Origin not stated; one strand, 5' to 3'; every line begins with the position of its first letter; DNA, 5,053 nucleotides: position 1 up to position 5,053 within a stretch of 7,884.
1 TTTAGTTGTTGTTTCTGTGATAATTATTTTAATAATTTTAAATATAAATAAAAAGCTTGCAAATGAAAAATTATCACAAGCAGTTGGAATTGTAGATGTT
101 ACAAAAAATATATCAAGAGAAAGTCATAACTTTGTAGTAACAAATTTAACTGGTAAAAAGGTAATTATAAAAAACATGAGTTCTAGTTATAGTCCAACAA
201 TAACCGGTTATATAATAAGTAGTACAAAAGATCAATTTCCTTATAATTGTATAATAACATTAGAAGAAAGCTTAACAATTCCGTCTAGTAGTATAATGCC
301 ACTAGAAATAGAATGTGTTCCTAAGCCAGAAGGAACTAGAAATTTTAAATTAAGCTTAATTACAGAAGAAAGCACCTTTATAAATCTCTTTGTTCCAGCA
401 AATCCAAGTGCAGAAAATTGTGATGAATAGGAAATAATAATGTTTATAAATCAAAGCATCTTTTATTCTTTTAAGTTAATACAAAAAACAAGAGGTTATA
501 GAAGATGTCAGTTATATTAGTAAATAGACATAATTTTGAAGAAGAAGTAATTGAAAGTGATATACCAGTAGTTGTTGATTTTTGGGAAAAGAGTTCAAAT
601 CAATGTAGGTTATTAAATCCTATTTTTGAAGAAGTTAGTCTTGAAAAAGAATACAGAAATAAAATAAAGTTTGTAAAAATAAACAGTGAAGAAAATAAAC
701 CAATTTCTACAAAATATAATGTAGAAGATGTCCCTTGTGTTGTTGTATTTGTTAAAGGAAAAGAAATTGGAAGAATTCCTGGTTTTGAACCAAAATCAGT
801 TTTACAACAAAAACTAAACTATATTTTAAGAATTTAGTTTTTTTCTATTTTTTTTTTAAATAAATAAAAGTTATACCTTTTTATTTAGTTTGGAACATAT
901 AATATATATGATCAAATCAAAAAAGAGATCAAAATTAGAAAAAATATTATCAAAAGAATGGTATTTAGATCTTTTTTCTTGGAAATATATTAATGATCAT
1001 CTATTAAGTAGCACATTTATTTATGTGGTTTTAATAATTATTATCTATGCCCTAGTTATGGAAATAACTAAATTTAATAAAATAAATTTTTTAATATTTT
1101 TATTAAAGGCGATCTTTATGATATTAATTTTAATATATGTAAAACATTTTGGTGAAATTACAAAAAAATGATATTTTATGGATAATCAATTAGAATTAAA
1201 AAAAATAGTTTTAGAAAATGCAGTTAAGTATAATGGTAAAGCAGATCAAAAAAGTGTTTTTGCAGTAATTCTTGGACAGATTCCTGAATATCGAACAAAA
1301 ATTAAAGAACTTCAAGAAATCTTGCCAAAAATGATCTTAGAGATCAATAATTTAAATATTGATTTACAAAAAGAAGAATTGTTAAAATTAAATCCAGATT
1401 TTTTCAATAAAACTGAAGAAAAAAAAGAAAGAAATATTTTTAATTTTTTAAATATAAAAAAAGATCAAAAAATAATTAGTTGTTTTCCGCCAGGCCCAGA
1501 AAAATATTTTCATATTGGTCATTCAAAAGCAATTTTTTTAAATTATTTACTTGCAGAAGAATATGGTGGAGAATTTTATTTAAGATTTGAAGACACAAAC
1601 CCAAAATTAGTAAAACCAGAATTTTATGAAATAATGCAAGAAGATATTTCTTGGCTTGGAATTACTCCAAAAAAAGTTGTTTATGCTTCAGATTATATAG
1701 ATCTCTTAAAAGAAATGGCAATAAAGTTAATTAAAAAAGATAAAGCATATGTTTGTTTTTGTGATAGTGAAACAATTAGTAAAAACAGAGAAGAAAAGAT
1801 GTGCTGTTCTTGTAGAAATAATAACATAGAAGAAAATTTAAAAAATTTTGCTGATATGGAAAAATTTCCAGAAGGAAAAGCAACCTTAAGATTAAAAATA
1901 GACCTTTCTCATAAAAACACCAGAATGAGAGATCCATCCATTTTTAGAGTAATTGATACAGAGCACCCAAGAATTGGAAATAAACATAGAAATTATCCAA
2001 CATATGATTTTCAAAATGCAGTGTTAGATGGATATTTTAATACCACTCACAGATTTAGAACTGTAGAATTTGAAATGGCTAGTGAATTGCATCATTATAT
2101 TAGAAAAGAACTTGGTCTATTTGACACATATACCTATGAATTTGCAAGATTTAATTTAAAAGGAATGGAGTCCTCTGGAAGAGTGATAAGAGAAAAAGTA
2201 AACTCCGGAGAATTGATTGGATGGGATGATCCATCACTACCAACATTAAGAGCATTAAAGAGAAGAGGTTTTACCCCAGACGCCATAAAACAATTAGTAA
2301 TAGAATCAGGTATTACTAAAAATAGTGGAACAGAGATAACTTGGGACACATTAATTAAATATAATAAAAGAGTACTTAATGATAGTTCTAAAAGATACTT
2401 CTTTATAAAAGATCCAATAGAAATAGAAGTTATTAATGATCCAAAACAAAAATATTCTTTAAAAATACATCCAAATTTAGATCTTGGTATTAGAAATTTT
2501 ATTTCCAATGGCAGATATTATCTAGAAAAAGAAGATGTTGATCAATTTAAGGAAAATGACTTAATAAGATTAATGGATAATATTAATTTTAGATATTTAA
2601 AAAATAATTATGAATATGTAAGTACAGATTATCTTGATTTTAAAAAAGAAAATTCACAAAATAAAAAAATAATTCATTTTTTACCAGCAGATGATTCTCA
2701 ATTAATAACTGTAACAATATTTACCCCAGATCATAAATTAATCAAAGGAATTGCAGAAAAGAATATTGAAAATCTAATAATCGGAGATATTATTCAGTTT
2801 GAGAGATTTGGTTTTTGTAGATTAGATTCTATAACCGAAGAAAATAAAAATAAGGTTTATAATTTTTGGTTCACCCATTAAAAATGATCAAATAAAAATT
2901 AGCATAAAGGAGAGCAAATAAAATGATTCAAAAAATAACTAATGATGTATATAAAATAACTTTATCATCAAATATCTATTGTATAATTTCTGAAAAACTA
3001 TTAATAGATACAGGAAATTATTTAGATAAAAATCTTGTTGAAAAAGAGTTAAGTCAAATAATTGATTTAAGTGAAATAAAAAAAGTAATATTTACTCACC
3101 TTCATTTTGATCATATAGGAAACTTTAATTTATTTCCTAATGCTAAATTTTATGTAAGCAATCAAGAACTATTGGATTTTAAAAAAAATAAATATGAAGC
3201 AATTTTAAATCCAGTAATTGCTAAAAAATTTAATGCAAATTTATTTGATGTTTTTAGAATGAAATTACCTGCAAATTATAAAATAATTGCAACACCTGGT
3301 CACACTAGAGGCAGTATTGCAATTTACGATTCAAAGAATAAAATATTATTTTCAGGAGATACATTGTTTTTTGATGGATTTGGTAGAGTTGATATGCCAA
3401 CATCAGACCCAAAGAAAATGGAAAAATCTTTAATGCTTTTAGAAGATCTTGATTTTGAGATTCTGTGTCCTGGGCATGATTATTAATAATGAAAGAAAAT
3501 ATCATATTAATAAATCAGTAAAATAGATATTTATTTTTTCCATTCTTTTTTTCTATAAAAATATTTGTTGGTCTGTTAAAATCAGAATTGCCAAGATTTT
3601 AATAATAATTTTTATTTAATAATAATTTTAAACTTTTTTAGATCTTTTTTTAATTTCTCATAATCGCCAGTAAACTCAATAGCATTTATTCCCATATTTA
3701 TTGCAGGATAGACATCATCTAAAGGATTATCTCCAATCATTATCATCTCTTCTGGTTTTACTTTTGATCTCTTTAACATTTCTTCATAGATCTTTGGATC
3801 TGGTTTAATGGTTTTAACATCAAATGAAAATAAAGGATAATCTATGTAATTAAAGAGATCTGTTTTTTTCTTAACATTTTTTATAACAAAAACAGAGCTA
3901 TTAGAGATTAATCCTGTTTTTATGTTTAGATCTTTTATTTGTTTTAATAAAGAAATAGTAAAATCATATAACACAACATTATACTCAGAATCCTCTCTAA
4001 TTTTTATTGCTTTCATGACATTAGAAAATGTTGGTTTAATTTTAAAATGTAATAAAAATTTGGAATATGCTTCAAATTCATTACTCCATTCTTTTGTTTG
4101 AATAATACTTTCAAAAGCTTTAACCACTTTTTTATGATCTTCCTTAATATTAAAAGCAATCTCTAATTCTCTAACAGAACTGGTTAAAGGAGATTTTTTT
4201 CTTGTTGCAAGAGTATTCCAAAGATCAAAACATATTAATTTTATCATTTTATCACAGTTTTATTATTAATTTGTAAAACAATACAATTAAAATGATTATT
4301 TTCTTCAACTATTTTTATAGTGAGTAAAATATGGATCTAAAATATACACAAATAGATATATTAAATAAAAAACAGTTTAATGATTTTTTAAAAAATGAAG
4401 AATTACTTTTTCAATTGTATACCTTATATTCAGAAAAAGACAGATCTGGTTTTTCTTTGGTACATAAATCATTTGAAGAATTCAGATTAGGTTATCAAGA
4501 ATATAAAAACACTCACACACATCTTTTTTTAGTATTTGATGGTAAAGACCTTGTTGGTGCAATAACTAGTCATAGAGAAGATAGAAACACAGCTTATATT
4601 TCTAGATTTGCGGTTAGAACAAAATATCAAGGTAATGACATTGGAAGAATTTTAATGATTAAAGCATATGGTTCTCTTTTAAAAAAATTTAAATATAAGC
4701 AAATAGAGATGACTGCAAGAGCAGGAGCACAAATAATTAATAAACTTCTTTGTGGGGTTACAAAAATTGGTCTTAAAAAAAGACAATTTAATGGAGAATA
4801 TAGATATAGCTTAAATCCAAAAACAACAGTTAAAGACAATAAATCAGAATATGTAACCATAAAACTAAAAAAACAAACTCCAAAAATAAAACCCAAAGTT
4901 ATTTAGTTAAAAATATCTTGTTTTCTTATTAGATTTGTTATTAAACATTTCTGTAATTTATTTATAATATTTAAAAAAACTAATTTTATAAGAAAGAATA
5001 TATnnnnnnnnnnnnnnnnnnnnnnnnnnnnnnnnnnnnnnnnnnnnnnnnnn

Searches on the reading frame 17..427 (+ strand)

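Call 6: search_protein_families(library=pfam, proteins=[window:17-427:+], max_evalue=0.1)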
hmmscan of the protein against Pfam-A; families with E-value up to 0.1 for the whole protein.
window:17-427:+ (137 aa): 1 family
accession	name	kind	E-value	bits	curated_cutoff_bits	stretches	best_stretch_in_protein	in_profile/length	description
PF19512.4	DUF6046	-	0.0064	16.9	27.4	1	35-90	12-69/122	Domain of unknown function (DUF6046)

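Call 7: search_protein_families(library=ncbifam, proteins=[window:17-427:+], max_evalue=0.1)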
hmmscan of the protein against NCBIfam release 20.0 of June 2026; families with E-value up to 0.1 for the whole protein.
window:17-427:+ (137 aa): 0 families

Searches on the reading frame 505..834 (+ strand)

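Call 6: search_protein_families(library=pfam, proteins=[window:505-834:+], max_evalue=0.1)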
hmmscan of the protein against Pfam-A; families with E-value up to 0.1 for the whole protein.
window:505-834:+ (110 aa): 7 families
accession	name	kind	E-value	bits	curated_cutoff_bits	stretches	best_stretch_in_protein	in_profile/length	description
PF00085.26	Thioredoxin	-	8.8e-19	67.9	23.5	1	3-104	2-101/103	Thioredoxin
PF13098.12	Thioredoxin_2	-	4.7e-07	30.5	27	1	21-104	7-104/104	Thioredoxin-like domain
PF13905.12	Thioredoxin_8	-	0.00017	22.3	27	1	21-64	3-46/94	Thioredoxin-like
PF13848.12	Thioredoxin_6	-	0.00026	21.4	27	1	7-82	83-158/184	Thioredoxin-like domain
PF04756.19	OST3_OST6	-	0.0014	18.6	27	1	30-84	45-104/294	OST3 / OST6 family, transporter family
PF07449.17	HyaE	-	0.0019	18.6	22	1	46-96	53-104/108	Hydrogenase-1 expression protein HyaE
PF13899.12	Thioredoxin_7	-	0.0091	16.5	27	1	17-82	15-81/83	Thioredoxin-like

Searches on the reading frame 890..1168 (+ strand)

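Call 6: search_protein_families(library=pfam, proteins=[window:890-1168:+], max_evalue=0.1)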
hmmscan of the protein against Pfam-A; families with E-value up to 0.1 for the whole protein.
window:890-1168:+ (93 aa): 2 families
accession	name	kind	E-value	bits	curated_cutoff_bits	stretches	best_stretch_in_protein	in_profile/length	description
PF05820.16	Ac81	-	0.0067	16.5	25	1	43-87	122-164/178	Baculoviridae AC81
PF09913.15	DUF2142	-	0.034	13.4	30.1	1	21-84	303-368/395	Predicted membrane protein (DUF2142)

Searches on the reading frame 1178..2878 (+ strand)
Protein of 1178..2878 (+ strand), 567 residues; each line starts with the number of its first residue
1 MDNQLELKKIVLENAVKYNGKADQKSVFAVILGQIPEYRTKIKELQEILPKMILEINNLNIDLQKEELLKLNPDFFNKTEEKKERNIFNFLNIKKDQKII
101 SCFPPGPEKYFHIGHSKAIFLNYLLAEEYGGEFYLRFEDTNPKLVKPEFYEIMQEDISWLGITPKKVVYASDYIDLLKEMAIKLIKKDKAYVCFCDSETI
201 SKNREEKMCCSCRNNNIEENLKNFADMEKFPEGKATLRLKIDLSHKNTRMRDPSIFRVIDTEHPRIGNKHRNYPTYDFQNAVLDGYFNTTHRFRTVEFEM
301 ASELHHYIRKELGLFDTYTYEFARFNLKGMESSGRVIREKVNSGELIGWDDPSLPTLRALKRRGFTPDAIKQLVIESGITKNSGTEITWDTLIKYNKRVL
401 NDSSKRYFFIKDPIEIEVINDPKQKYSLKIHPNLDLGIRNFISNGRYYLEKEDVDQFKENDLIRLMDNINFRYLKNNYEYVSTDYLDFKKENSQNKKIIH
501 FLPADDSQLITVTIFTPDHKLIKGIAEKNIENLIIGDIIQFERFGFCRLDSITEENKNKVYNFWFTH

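Call 6: search_protein_families(library=pfam, proteins=[window:1178-2878:+], max_evalue=0.1)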
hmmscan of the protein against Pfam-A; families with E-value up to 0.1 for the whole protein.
window:1178-2878:+ (567 aa): 5 families
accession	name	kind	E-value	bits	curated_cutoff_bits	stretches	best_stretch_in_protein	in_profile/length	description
PF00749.27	tRNA-synt_1c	-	9.5e-77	258.4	23.4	1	102-401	5-313/314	tRNA synthetases class I (E and Q), catalytic domain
PF03950.23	tRNA-synt_1c_C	-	9.3e-11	42.3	23.9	1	405-475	2-75/91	tRNA synthetases class I (E and Q), anti-codon binding domain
PF20974.2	tRNA-synt_1c_C2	-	9.5e-09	36.3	23.9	1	484-550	19-69/69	tRNA synthetases class I (E and Q), anti-codon binding domain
PF01406.26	tRNA-synt_1e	-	0.029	14.2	27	1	148-219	78-149/301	tRNA synthetases class I (C) catalytic domain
PF03678.21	Adeno_hexon_C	-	0.076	12.9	27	0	226-302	17-92/241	Hexon, adenovirus major coat protein, C-terminal domain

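Call 7: search_protein_families(library=ncbifam, proteins=[window:1178-2878:+], max_evalue=0.1)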
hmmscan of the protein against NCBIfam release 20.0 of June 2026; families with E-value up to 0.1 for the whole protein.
window:1178-2878:+ (567 aa): 11 families
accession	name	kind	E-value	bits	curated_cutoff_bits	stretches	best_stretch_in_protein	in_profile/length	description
NF003169.0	PRK04156.1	equivalog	4.2e-146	487.9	516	1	6-561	8-564/567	glutamate--tRNA ligase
TIGR00463.1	gltX_arch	equivalog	4.1e-142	474.5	401.75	1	9-561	7-557/560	glutamate--tRNA ligase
TIGR00440.1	glnS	equivalog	7.4e-88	295.7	425.8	1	102-487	4-397/524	glutamine--tRNA ligase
NF011291.0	PRK14703.1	equivalog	7.4e-81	272.5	681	1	93-474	26-419/769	glutamine--tRNA ligase/YqeY domain fusion protein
TIGR00464.1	gltX_bact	equivalog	8.3e-26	90.9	289.95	1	102-312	5-221/470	glutamate--tRNA ligase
NF004315.1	PRK05710.1-4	equivalog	1.6e-15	57.3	250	1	103-203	3-104/274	tRNA glutamyl-Q(34) synthetase GluQRS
NF004314.0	PRK05710.1-3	equivalog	1.6e-14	54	256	1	96-214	4-122/297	tRNA glutamyl-Q(34) synthetase GluQRS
TIGR03838.1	queuosine_YadB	equivalog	2.7e-12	46.7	276.7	1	102-222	4-128/272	tRNA glutamyl-Q(34) synthetase GluQRS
NF004312.0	PRK05710.1-1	equivalog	1.2e-05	24.8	453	1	92-203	7-119/306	tRNA glutamyl-Q(34) synthetase GluQRS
NF004313.0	PRK05710.1-2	equivalog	2e-05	23.9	380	1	99-207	5-114/299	tRNA glutamyl-Q(34) synthetase GluQRS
NF008927.0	PRK12285.1-4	equivalog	0.0036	16.4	478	1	85-187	59-172/385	tryptophan--tRNA ligase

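Call 18: list_cluster_members(proteins=[P0001, P0002, P0121, window:5004-6158:+, window:1178-2878:+, window:6464-6607:+, L001:17701-18927:-])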
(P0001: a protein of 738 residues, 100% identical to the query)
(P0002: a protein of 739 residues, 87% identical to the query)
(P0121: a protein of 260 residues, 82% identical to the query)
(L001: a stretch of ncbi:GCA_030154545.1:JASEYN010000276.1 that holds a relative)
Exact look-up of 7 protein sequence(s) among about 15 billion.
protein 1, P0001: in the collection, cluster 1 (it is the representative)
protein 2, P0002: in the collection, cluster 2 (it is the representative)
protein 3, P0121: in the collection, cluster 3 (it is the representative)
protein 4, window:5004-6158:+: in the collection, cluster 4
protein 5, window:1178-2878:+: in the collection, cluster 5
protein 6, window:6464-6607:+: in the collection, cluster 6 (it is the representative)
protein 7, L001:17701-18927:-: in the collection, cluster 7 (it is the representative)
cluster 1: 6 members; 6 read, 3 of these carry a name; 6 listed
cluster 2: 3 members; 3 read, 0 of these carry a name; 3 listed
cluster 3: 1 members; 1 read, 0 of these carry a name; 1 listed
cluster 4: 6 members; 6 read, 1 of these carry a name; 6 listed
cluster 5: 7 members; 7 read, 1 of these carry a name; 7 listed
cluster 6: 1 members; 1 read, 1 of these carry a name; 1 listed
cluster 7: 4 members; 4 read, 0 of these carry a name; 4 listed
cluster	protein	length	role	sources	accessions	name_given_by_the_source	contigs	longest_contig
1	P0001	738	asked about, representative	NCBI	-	-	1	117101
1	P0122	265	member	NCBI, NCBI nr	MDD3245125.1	MAG: hypothetical protein PHU47_03175, partial [Candidatus ainarchaeum sp.] | hypothetical protein [Candidatus ainarchaeum sp.]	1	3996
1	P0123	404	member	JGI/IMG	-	alpha-tubulin suppressor-like RCC1 family protein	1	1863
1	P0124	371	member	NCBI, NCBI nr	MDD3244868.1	MAG: hypothetical protein PHU47_01840, partial [Candidatus ainarchaeum sp.] | hypothetical protein [Candidatus ainarchaeum sp.]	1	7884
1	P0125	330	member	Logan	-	-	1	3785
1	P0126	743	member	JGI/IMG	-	-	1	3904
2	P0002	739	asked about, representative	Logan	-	-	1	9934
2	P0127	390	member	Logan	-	-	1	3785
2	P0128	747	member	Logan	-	-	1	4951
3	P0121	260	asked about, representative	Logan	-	-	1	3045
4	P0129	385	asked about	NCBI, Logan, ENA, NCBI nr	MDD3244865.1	MAG: DNA integrity scanning diadenylate cyclase DisA [Candidatus ainarchaeum sp.] | DNA integrity scanning diadenylate cyclase DisA [Candidatus ainarchaeum sp.]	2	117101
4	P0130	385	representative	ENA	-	-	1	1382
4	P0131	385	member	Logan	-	-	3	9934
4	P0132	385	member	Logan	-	-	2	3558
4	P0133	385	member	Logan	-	-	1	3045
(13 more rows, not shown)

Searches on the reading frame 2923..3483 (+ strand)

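Call 6: search_protein_families(library=pfam, proteins=[window:2923-3483:+], max_evalue=0.1)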
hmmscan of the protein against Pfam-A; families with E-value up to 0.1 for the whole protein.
window:2923-3483:+ (187 aa): 3 families
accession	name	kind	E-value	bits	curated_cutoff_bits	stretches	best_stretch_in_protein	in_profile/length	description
PF00753.33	Lactamase_B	-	2.6e-23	83.4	22.7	1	23-185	15-196/196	Metallo-beta-lactamase superfamily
PF19583.5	ODP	-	2.3e-10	41.1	27.2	1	16-147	3-136/194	ODP family beta lactamase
PF12706.13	Lactamase_B_2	-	7.3e-05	22.9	27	1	26-151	3-147/200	Beta-lactamase superfamily domain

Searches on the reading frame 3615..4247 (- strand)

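Call 6: search_protein_families(library=pfam, proteins=[window:3615-4247:-], max_evalue=0.1)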
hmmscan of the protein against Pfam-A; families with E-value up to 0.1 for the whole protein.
window:3615-4247:- (211 aa): 5 families
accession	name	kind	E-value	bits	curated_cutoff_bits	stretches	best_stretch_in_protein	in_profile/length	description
PF00702.32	Hydrolase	-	1.3e-19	71.8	26.4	1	2-184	1-189/191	haloacid dehalogenase-like hydrolase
PF13419.12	HAD_2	-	3.5e-18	66.8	23.8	1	53-190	60-176/178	Haloacid dehalogenase-like hydrolase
PF13242.12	Hydrolase_like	-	2e-08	34.5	22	1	148-190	4-46/75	HAD-hyrolase-like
PF13926.11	DUF4211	-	0.046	14.3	27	1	48-93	23-65/137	Domain of unknown function (DUF4211)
PF09419.16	PGP_phosphatase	-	0.09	12.8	20.4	0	152-187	122-158/168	Mitochondrial PGP phosphatase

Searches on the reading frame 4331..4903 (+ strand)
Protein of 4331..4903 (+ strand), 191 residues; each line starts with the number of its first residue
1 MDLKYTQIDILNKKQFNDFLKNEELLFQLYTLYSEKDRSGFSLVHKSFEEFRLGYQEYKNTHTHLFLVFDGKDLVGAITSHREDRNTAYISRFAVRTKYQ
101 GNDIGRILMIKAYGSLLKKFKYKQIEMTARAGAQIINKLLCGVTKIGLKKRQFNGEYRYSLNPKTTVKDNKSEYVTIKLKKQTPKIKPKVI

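Call 6: search_protein_families(library=pfam, proteins=[window:4331-4903:+], max_evalue=0.1)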
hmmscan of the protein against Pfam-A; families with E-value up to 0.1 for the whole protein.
window:4331-4903:+ (191 aa): 3 families
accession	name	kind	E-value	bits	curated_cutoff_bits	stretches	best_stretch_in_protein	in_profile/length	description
PF13673.13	Acetyltransf_10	-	6e-09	36.4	23.6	1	55-131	23-94/128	Acetyltransferase (GNAT) domain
PF00583.31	Acetyltransf_1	-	1.1e-08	35.8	20.7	1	46-114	16-86/116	Acetyltransferase (GNAT) family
PF13508.13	Acetyltransf_7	-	9.3e-06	26.4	27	1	63-124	3-64/84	Acetyltransferase (GNAT) domain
